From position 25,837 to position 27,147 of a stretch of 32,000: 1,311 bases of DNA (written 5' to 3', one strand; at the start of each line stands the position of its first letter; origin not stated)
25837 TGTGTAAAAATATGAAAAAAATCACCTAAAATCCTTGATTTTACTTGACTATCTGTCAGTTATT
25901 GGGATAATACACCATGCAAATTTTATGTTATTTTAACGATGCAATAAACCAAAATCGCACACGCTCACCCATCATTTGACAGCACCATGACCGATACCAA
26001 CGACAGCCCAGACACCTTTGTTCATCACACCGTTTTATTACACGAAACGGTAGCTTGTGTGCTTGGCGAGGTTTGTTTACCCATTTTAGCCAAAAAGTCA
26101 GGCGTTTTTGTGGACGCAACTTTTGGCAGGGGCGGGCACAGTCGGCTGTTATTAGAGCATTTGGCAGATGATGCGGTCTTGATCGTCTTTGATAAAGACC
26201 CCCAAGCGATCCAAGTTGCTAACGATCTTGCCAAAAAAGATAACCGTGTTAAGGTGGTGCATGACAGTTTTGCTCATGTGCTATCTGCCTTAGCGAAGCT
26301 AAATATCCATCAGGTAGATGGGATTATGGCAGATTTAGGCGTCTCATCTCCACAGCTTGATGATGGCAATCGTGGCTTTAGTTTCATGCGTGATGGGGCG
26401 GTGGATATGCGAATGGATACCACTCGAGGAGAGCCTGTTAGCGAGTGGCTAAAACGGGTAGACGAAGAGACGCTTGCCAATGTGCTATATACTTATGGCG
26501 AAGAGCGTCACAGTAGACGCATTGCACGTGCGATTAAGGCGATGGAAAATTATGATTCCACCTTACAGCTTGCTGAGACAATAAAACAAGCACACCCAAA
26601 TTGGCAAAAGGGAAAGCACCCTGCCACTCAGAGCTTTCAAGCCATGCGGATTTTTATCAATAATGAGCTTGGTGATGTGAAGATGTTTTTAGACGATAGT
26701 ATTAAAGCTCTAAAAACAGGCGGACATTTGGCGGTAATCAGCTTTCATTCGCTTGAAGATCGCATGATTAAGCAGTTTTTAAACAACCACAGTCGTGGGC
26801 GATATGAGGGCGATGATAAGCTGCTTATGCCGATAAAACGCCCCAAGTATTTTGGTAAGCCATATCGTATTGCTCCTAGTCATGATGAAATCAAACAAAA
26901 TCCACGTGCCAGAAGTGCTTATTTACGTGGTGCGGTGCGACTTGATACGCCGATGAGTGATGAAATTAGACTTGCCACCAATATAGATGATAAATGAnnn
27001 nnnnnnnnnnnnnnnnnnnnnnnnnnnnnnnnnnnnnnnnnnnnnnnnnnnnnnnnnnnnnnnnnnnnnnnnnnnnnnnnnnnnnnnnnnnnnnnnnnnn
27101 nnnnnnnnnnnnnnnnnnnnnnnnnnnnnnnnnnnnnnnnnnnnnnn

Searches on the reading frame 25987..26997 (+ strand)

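Call 7: search_protein_families(library=ncbifam, proteins=[window:25987-26997:+], max_evalue=0.00001)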
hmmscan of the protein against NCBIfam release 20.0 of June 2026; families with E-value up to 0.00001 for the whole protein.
window:25987-26997:+ (336 aa): 2 families
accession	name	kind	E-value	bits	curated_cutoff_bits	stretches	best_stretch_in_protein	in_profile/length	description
TIGR00006.1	TIGR00006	equivalog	4.7e-95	318.6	154.3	1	11-315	5-306/310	16S rRNA (cytosine(1402)-N(4))-methyltransferase RsmH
NF053511.1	tRNA_U34_MnmM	equivalog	3.1e-07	30.1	135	1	36-118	16-97/183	tRNA 5-(aminomethyl)-2-thiouridylate-methyltransferase MnmM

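Call 8: search_protein_families(library=pfam, proteins=[window:25987-26997:+], max_evalue=0.00001)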
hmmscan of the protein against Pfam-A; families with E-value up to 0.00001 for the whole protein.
window:25987-26997:+ (336 aa): 1 family
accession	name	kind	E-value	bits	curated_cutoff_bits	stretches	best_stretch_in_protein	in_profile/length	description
PF01795.25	Methyltransf_5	-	7e-93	311.9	27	1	11-316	2-306/309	MraW methylase family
